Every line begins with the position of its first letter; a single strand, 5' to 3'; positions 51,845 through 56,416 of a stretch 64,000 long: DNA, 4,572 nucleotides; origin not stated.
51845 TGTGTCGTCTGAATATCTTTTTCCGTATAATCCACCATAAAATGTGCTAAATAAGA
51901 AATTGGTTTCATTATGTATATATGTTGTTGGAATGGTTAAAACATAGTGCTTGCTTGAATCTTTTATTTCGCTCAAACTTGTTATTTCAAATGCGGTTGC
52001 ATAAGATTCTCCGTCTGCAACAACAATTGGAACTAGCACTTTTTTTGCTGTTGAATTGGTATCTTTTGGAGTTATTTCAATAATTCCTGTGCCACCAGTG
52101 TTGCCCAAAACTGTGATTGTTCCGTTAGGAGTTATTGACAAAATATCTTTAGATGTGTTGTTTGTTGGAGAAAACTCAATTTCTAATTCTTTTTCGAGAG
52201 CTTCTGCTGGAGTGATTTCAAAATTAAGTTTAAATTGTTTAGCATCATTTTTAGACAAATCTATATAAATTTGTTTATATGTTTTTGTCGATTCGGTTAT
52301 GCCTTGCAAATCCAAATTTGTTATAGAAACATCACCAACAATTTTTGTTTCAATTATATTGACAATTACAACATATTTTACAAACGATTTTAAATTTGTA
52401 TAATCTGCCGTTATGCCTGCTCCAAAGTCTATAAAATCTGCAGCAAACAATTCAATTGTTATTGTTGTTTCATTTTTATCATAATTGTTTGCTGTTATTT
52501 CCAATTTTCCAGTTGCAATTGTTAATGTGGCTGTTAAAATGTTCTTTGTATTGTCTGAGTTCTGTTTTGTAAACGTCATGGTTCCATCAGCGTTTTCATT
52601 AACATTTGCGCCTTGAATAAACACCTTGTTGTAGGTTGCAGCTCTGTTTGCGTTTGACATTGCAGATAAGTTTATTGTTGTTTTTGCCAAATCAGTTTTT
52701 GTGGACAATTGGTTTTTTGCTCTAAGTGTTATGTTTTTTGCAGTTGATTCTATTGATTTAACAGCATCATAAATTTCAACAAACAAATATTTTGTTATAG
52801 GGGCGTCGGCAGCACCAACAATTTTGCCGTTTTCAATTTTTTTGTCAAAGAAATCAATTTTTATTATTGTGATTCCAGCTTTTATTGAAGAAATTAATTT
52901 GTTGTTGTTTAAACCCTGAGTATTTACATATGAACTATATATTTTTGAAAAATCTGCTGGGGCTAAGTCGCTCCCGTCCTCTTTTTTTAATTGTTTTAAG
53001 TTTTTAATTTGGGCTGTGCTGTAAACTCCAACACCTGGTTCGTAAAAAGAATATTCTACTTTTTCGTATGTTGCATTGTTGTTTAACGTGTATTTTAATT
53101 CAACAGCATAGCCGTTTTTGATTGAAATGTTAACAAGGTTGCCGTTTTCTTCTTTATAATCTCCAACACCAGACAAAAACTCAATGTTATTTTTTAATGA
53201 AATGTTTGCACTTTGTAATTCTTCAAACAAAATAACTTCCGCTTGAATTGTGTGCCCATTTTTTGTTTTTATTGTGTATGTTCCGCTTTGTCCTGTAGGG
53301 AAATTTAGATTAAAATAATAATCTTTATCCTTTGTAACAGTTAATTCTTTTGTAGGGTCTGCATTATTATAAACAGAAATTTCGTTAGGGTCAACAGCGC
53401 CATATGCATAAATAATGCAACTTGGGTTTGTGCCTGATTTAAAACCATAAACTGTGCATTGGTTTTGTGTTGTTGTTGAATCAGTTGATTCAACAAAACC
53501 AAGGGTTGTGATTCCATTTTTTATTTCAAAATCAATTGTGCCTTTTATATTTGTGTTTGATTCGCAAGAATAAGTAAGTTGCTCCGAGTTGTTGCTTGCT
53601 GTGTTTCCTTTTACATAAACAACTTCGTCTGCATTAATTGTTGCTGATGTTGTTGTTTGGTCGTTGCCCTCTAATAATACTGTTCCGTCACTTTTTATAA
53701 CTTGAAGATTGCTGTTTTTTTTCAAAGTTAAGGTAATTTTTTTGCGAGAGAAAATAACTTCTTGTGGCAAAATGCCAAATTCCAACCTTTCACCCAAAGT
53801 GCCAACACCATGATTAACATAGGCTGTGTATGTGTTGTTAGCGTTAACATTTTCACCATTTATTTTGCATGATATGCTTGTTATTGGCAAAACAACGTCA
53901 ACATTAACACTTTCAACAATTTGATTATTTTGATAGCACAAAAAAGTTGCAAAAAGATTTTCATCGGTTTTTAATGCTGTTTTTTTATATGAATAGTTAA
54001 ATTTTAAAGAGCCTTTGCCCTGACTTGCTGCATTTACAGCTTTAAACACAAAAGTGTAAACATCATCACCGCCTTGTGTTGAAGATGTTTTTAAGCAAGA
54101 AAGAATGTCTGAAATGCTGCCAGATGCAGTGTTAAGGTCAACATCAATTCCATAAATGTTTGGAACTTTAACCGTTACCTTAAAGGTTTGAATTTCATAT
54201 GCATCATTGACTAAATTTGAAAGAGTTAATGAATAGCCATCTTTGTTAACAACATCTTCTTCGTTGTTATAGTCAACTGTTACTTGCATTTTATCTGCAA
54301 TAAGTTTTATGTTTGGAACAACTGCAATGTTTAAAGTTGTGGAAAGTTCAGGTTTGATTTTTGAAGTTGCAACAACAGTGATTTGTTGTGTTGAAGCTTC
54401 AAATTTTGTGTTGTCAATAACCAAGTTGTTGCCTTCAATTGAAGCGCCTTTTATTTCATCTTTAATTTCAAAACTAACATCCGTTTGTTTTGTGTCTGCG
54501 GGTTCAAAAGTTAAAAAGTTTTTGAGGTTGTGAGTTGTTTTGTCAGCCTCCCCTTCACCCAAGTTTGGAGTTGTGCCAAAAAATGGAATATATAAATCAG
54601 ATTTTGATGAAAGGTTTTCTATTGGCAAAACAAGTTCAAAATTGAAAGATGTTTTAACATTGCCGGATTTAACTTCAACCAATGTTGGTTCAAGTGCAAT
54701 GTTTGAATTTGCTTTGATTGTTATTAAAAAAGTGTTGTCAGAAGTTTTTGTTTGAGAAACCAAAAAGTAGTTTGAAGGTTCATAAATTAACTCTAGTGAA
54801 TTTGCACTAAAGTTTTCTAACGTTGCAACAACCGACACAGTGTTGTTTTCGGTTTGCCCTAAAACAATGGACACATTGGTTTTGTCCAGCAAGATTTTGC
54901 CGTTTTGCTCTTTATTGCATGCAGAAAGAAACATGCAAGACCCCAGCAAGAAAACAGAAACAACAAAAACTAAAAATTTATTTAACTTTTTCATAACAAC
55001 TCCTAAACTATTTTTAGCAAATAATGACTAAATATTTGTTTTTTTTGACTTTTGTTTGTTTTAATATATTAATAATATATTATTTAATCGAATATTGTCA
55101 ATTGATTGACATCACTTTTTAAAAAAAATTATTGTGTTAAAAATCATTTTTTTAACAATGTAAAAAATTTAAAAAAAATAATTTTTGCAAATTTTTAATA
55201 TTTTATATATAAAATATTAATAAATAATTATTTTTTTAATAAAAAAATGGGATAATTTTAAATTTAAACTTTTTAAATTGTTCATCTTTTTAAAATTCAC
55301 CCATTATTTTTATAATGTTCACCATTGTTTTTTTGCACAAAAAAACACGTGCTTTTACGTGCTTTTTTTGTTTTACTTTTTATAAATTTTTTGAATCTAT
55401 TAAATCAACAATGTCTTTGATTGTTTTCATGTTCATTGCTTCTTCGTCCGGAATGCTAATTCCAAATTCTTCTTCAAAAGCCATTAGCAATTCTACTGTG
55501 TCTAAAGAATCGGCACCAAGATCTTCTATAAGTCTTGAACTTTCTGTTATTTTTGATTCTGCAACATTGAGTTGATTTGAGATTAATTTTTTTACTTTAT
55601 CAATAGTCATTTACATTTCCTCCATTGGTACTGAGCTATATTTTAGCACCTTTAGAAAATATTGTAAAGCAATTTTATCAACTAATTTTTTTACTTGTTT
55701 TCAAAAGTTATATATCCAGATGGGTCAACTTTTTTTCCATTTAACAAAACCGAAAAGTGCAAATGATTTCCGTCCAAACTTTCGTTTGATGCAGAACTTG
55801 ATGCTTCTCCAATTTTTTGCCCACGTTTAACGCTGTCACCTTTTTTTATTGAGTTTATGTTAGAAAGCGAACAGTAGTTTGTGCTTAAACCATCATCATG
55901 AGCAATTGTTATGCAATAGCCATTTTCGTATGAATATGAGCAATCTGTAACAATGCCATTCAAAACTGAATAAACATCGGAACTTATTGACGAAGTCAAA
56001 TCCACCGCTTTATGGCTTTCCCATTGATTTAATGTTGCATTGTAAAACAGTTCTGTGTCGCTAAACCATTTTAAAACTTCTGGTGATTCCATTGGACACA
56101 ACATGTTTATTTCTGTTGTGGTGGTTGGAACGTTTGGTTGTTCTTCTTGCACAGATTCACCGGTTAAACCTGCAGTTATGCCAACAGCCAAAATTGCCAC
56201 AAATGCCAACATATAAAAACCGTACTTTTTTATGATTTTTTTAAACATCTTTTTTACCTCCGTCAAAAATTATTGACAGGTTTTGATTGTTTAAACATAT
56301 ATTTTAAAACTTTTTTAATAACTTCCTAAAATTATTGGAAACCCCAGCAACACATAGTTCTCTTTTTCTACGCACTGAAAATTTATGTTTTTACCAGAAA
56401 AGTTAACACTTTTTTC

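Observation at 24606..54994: Tandem pair of giant lipoprotein genes (6863 aa plus about 3218 aa) filling 47% of the window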

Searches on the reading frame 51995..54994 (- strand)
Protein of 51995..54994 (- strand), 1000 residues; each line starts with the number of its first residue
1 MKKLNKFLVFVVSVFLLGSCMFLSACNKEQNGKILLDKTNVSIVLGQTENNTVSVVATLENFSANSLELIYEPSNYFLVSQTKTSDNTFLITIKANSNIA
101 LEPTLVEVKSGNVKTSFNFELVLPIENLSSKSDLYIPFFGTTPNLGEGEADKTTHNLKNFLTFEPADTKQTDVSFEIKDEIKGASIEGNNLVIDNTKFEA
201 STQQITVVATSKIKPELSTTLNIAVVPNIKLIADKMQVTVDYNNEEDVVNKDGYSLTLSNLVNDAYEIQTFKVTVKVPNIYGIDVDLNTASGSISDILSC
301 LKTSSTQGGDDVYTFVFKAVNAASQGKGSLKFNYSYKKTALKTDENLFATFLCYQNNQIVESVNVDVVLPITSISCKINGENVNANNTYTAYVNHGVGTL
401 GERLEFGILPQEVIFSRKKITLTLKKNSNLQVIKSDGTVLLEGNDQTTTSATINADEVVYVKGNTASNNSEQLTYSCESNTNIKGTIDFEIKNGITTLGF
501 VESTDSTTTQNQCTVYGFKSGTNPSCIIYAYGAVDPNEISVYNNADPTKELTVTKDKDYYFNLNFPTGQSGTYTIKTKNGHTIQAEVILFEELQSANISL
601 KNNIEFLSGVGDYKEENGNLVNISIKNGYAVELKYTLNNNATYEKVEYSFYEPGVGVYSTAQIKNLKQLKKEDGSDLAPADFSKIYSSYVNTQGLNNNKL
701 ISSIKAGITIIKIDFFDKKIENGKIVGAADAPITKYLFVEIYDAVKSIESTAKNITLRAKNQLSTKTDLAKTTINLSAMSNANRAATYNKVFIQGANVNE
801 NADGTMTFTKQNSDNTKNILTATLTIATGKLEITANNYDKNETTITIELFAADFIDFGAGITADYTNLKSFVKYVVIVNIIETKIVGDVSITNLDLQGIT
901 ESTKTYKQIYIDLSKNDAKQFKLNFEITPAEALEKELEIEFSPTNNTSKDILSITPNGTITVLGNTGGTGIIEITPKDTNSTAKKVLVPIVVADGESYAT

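Call 49: search_protein_families(library=pfam, proteins=[window:51995-54994:-], max_evalue=10)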
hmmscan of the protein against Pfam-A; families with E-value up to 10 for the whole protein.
window:51995-54994:- (1000 aa): 1 family
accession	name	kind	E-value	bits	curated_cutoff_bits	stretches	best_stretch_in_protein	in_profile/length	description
PF24902.1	Ig_NUP210_9th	-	0.049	14.2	27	1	534-561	1-28/79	NUP210, Ig-like domain 9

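Call 67: search_solved_structures(query=A6, max_evalue=5, show_alignments=2)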
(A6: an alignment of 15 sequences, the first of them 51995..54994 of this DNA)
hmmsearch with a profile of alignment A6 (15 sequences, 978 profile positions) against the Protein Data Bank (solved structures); distinct sequences matched with E-value up to 5: 0.

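Call 68: search_protein_families(library=pfam, alignment_id=A6, max_evalue=0.01)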
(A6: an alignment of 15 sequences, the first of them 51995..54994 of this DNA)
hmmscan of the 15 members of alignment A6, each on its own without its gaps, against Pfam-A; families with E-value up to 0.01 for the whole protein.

A. member 1, window:51995-54994:- (1000 aa): 0 families

B. families by the number of members that match (of 15 scanned): 2 families
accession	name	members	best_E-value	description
PF24312.1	Ig-like_POM152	1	0.0016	Nucleoporin POM152, Ig-like domain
PF25538.1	DUF7922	1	0.0038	Domain of unknown function (DUF7922)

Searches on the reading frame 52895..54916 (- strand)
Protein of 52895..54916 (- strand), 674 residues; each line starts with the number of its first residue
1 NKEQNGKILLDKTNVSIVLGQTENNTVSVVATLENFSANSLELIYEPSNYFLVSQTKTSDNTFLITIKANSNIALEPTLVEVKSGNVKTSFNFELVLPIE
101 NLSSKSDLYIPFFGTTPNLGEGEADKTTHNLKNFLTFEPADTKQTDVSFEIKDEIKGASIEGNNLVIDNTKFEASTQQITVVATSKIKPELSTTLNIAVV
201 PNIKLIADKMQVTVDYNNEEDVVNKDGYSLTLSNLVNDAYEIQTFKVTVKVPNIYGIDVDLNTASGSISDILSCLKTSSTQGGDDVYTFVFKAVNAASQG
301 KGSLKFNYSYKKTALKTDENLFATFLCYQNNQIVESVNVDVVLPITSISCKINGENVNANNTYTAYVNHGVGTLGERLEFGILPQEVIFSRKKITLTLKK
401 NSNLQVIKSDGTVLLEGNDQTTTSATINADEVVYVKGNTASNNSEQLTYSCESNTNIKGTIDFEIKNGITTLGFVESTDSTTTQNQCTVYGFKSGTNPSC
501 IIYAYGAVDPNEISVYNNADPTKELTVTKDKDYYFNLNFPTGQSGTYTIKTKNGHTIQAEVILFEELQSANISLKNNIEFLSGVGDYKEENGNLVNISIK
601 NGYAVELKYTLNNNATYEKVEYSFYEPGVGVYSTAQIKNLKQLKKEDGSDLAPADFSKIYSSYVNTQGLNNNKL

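Call 78: predict_structure(alignment_id=A7)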
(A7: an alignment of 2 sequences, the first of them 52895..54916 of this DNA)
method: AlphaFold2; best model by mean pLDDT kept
length: 674 residues; sequences in the alignment: 2
mean_pLDDT: 33.6   pTM: 0.23
mean pLDDT of the five models: 33.6, 32.4, 32.1, 30.8, 30.1
residues with pLDDT >= 90: 0; 70-90: 0; 50-70: 69; < 50: 605
segments of 3 or more residues with pLDDT < 50: 1-23, 32-62, 68-137, 139-142, 172-177, 188-510, 529-537, 540-547, 551-674
pLDDT, mean of each block of 10 residues (from residue 1): 25 41 48 41 38 45 48 42 32 38 38 30 26 44 54 60 55 46 50 37 32 32 30 33 36 30 33 28 32 32 30 23 32 32 26 29 21 25 25 27 26 26 27 24 25 26 27 25 23 31 38 57 55 45 48 43 31 23 24 24 22 26 23 25 38 30 20 18
secondary structure, 60 per line:
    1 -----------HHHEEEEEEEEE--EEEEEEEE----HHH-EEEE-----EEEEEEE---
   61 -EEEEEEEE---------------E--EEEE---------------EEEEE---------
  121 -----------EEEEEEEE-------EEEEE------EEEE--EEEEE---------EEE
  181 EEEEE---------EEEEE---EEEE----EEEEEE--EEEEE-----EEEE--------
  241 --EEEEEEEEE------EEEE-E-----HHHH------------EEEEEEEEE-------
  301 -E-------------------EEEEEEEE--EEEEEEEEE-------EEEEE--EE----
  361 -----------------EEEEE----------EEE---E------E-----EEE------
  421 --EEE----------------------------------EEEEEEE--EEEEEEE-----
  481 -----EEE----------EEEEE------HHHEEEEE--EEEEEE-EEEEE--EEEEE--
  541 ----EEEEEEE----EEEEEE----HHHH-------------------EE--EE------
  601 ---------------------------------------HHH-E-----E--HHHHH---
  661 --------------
elements in order (helices of 4 or more, strands of 3 or more residues): E15-23 E26-33 E42-45 E51-57 E62-69 E88-91 E107-111 E132-139 E147-151 E158-161 E164-168 E178-185 E195-199 E203-206 E211-216 E219-223 E229-232 E243-251 E258-261 H269-272 E285-293 E322-329 E332-340 E348-352 E378-382 E393-395 E412-414 E423-425 E460-466 E469-475 E486-488 E499-503 E513-517 E520-525 E527-531 E534-538 E545-551 E556-561 H566-569 H653-657

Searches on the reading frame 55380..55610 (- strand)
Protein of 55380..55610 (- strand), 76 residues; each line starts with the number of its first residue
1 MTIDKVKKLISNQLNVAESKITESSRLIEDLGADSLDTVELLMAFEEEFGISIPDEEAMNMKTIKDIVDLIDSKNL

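Call 104: list_cluster_members(proteins=[window:55380-55610:-, window:24185-24448:+, window:1434-2177:-, window:6027-7991:-, window:19535-20581:-])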
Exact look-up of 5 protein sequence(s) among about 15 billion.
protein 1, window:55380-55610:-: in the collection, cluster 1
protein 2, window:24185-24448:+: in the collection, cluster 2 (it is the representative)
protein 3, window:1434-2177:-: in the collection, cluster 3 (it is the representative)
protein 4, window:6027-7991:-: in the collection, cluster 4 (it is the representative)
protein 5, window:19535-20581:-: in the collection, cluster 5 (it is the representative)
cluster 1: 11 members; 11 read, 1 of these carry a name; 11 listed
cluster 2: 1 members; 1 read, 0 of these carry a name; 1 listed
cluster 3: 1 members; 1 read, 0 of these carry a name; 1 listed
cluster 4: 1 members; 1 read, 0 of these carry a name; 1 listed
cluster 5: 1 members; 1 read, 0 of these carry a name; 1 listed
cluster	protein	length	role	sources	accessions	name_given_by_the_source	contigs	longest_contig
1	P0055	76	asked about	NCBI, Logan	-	-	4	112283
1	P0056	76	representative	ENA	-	-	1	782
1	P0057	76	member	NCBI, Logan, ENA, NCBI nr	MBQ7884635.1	MAG: acyl carrier protein [Clostridia bacterium] | acyl carrier protein [Clostridia bacterium]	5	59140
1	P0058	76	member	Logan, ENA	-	-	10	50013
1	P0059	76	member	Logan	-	-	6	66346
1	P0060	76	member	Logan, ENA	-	-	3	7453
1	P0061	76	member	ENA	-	-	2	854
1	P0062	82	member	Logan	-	-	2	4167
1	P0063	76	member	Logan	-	-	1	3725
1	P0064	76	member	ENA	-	-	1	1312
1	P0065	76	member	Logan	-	-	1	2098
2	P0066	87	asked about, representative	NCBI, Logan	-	-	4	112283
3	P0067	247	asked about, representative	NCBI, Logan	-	-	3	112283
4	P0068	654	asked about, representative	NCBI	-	-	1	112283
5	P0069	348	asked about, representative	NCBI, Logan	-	-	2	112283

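Call 111: find_encoding_contigs(protein=window:55380-55610:-, flank=10000, max_places=8)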
Protein window:55380-55610:- (76 aa): 4 contigs read that carry it; 4 places shown.
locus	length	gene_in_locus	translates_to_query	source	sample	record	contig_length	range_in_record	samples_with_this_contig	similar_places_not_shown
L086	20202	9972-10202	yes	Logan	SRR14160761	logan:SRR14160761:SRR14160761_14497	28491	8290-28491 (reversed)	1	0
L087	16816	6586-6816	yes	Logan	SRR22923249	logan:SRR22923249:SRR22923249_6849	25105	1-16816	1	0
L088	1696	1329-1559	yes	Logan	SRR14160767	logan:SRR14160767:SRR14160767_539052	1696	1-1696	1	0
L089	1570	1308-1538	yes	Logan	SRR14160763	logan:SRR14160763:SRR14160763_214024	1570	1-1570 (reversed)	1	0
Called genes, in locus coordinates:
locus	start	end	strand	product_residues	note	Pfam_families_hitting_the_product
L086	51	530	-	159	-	-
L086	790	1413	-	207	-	PF03713:DUF305 (faint)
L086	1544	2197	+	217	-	-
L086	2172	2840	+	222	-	PF12917:YfbR-like (weak), PF13023:HD_3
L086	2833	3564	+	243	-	PF01416:PseudoU_synth_1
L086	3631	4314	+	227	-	-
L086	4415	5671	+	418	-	PF13393:tRNA-synt_His, PF00587:tRNA-synt_2b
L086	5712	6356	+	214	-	-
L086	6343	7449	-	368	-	PF01522:Polysacc_deac_1 (weak)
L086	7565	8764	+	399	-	PF00465:Fe-ADH, PF13685:Fe-ADH_2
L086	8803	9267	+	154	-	-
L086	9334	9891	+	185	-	PF01551:Peptidase_M23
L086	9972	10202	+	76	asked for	PF14573:PP-binding_2, PF23297:ACP_SdgA_C (weak), PF00550:PP-binding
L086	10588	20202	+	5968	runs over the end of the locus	?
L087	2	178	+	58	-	?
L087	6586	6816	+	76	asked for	PF14573:PP-binding_2, PF23297:ACP_SdgA_C (weak), PF00550:PP-binding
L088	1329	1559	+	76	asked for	PF14573:PP-binding_2, PF23297:ACP_SdgA_C (weak), PF00550:PP-binding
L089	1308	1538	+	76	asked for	PF14573:PP-binding_2, PF23297:ACP_SdgA_C (weak), PF00550:PP-binding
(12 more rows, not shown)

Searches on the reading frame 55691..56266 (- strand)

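Call 7: search_protein_families(library=ncbifam, proteins=[window:55691-56266:-], max_evalue=0.00001)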
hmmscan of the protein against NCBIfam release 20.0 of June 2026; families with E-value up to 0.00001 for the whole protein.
window:55691-56266:- (191 aa): 10 families
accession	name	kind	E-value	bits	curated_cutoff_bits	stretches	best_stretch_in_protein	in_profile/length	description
NF053738.1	S2SprSpoIIQBc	equivalog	2e-18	66.8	250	1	80-186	117-223/232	stage II sporulation protein SpoIIQ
NF052530.1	Heli_ShapePgp3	exception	6.8e-17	61.5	300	1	55-188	141-266/270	peptidoglycan metallopeptidase Pgp3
NF052336.1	PdgHdaseHSB100310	equivalog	1.8e-13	50.6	500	1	80-180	52-148/316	peptidoglycan hydrolase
NF053824.1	PdgNdpepShyC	equivalog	1.2e-11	44.2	700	1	81-180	292-387/429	peptidoglycan DD-endopeptidase ShyC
NF008652.0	PRK11649.1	equivalog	4e-11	42.3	341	1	83-182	311-406/439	murein DD-endopeptidase MepM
NF053825.1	PdgNdpepShyA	equivalog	4.2e-10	38.9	700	1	83-182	294-389/425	peptidoglycan DD-endopeptidase ShyA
NF052529.1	PG_M23_Pgp6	exception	1.2e-09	37.4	600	1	49-185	298-431/452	peptidoglycan metallopeptidase Pgp6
NF041208.1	celldiv_DipM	equivalog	6.4e-07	28.9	740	1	95-186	329-417/419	cell division endopeptidase DipM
NF047755.1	LIC_10271_M23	exception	1.1e-06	28.6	180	1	82-156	114-187/207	LIC_10271 family cell wall hydrolase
NF040883.1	amid_act_ActS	equivalog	8.7e-06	25.2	375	1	83-187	134-234/242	amidase activator ActS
